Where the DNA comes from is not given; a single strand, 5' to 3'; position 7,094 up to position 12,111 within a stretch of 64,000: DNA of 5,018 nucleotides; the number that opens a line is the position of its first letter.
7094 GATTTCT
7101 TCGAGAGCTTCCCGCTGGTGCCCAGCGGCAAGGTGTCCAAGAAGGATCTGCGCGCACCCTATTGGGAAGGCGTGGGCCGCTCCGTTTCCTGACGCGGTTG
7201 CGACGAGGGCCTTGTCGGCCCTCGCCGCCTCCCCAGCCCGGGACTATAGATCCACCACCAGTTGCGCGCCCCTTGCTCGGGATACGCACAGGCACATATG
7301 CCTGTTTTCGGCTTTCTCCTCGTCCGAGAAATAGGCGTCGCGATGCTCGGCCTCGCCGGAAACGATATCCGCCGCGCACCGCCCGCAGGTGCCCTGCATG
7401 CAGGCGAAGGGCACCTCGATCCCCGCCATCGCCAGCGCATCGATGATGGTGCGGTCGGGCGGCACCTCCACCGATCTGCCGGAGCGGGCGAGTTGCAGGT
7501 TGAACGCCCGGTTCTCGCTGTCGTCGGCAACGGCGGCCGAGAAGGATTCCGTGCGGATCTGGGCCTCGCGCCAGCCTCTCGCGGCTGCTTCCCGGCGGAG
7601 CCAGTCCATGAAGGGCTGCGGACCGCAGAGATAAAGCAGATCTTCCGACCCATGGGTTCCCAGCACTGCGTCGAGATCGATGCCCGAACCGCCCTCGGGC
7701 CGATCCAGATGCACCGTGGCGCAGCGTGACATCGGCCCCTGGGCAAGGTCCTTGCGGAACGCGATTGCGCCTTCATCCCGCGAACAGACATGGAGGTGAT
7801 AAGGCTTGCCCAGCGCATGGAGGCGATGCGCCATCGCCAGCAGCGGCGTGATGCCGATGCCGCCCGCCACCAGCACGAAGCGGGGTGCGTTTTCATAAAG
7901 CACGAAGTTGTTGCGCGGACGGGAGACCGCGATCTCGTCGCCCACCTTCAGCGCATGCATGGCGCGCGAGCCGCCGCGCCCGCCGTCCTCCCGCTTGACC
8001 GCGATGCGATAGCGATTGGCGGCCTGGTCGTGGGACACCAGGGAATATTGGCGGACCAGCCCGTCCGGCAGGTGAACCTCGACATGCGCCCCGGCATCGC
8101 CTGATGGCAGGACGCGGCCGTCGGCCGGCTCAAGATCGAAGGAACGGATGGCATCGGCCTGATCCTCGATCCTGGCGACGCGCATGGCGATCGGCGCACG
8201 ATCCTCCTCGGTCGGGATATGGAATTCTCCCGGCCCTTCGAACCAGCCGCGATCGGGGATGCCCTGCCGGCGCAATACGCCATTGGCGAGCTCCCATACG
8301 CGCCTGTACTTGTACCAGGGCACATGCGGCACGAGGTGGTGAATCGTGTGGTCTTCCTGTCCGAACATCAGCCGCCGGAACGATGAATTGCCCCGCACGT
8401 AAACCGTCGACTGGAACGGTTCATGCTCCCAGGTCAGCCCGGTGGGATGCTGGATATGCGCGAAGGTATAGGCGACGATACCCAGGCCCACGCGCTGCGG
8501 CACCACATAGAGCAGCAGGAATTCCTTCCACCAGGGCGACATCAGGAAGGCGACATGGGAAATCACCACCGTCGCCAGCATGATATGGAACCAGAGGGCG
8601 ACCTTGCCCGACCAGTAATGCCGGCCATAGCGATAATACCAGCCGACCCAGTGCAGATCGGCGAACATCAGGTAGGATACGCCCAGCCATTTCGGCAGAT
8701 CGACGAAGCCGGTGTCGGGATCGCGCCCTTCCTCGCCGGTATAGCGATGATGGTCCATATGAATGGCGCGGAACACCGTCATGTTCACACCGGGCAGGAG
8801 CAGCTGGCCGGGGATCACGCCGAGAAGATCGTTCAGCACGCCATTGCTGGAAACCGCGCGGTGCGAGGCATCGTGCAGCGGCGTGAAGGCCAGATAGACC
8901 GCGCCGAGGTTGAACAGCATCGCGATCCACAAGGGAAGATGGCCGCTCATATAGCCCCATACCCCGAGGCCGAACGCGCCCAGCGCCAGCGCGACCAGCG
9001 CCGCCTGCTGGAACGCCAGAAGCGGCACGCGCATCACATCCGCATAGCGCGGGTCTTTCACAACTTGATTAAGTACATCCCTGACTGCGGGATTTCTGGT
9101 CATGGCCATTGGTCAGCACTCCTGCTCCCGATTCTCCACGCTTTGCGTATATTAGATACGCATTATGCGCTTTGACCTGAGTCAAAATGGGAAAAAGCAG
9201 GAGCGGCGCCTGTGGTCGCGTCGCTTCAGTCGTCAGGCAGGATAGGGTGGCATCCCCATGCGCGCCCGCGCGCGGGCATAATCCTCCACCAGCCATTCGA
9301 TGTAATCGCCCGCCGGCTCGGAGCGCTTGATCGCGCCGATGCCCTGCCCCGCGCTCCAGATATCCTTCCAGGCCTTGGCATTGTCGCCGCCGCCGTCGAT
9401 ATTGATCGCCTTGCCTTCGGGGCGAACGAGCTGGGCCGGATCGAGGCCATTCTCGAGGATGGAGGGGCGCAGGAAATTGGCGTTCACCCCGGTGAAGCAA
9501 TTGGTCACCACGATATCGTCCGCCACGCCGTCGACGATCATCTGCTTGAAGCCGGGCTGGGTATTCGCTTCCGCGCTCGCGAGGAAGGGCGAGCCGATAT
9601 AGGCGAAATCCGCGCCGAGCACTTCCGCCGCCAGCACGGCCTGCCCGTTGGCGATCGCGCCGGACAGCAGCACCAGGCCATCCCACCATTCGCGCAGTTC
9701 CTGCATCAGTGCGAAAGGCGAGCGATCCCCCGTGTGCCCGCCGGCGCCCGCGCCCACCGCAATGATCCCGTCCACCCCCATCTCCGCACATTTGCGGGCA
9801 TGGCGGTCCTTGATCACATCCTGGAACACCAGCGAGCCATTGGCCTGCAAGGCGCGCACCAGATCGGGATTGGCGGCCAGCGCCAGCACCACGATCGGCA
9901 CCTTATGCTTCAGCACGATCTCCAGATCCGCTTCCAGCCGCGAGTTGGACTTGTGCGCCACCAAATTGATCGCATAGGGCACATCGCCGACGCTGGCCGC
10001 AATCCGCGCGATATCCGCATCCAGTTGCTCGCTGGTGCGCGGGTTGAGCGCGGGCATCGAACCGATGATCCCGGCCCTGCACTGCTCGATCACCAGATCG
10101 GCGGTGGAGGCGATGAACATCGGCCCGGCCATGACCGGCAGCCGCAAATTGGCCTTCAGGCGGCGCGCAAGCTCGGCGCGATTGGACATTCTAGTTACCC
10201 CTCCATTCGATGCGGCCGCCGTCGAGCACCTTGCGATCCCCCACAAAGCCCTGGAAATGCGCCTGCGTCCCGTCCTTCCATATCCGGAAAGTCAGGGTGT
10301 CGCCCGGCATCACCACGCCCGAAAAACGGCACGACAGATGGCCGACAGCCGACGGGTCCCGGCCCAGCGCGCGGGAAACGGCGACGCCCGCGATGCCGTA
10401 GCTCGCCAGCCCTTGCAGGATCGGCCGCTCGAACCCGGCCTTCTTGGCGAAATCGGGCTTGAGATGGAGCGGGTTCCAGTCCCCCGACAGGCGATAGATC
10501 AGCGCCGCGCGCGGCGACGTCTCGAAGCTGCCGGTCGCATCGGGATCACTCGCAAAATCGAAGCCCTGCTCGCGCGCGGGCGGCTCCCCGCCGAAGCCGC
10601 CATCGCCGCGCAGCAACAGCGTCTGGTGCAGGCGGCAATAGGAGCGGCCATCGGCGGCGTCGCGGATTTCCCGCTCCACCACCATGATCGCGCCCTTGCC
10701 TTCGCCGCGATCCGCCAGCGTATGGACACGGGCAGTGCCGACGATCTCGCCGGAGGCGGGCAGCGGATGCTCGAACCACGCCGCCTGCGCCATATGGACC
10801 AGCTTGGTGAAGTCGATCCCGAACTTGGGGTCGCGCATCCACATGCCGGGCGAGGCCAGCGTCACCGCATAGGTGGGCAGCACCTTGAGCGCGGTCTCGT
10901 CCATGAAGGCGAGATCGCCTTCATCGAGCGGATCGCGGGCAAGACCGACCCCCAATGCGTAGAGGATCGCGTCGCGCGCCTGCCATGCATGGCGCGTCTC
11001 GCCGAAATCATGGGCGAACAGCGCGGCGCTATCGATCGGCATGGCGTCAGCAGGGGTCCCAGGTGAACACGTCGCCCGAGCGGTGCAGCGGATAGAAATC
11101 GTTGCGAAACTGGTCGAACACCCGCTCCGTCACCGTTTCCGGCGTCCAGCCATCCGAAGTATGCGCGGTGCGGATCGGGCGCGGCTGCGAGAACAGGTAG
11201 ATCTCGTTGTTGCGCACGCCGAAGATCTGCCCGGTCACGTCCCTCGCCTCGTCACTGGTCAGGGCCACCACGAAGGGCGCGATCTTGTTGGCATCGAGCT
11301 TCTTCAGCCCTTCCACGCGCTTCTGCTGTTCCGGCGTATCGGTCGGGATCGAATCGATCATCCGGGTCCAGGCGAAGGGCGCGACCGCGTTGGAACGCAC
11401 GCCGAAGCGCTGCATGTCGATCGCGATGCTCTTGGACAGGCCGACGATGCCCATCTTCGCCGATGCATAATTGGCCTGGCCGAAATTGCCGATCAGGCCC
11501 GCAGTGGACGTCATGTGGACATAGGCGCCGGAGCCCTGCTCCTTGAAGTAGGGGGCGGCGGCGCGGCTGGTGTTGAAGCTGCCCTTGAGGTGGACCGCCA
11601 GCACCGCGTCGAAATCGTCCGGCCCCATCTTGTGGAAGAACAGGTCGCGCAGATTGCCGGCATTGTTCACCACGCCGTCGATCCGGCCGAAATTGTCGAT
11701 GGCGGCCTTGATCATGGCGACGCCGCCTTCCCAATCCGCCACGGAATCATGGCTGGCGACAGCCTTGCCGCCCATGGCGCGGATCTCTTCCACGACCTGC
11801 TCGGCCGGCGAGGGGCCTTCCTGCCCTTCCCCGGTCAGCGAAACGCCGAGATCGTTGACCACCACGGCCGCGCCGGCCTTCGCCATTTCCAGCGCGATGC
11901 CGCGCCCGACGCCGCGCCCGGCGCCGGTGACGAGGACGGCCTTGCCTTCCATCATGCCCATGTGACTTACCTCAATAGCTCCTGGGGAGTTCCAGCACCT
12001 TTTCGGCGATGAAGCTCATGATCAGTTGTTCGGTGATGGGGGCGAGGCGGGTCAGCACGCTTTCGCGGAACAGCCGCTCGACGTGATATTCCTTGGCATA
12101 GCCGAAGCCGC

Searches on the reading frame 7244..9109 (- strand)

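Call 20: search_protein_families(library=pfam, proteins=[window:7244-9109:-], max_evalue=0.00001)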
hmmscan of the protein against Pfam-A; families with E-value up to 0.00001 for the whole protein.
window:7244-9109:- (621 aa): 2 families
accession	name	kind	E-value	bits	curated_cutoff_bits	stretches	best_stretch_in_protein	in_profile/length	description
PF00487.30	FA_desaturase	-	2.5e-27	96.7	29.7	1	58-285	4-248/253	Fatty acid desaturase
PF00111.32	Fer2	-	4.8e-14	52.5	21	1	541-612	4-76/77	2Fe-2S iron-sulfur cluster binding domain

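Call 67: search_protein_families(library=ncbifam, proteins=[window:7244-9109:-], max_evalue=1e-20)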
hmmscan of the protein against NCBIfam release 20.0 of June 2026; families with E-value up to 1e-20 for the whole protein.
window:7244-9109:- (621 aa): 5 families
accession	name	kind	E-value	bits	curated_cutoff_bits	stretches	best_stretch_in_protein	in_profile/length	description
NF009805.0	PRK13289.1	equivalog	2.4e-29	102.5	432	1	310-526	158-395/399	NO-inducible flavohemoprotein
TIGR02160.1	PA_CoA_Oxy5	hypoth_equivalog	1.4e-25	89.8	420.8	0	489-620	207-350/352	1,2-phenylacetyl-CoA epoxidase subunit PaaE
NF007964.0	PRK10684.1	equivalog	2.2e-25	89.3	383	0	492-601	206-316/333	NADH oxidoreductase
NF045688.1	BCarotHydoxCrtR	equivalog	1.1e-22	80.5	475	1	36-286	27-267/297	beta-carotene hydroxylase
NF058606.1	GlBtMonoRdsGbcB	equivalog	4.5e-21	75.1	500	0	492-614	216-356/362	glycine betaine monooxygenase reductase subunit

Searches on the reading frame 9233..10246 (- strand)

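Call 20: search_protein_families(library=pfam, proteins=[window:9233-10246:-], max_evalue=0.00001)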
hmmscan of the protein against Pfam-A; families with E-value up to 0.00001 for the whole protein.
window:9233-10246:- (337 aa): 2 families
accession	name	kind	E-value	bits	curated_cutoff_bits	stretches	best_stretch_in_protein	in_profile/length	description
PF03060.21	NMO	-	5.5e-24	85.6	28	1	108-322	106-331/331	Nitronate monooxygenase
PF01070.24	FMN_dh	-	8.7e-10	38.6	24.9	1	135-237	217-321/350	FMN-dependent dehydrogenase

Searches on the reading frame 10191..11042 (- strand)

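Call 20: search_protein_families(library=pfam, proteins=[window:10191-11042:-], max_evalue=0.00001)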
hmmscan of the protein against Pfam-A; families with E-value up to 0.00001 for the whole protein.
window:10191-11042:- (283 aa): 3 families
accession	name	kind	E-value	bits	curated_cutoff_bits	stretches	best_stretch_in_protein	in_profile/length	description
PF01575.25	MaoC_dehydratas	-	3.8e-24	85.1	27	1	167-268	10-113/123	MaoC like domain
PF22622.2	MFE-2_hydrat-2_N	-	3.1e-16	59.8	27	1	20-146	3-130/130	MFE-2 hydratase 2 N-terminal domain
PF13452.11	FAS1_DH_region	-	7.4e-06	26.6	22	0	54-131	49-126/132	FAS1-like, dehydratase domain region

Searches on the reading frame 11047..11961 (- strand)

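Call 20: search_protein_families(library=pfam, proteins=[window:11047-11961:-], max_evalue=0.00001)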
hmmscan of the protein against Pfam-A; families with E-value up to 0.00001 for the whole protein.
window:11047-11961:- (304 aa): 3 families
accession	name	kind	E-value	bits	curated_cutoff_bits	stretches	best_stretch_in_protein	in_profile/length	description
PF00106.31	adh_short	-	2.4e-39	135.3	26.6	1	7-195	1-179/195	short chain dehydrogenase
PF13561.12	adh_short_C2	-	6.2e-37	127.9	27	1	13-248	1-230/236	Enoyl-(Acyl carrier protein) reductase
PF08659.16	KR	-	1.3e-17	64.7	22.6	1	9-169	3-153/180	KR domain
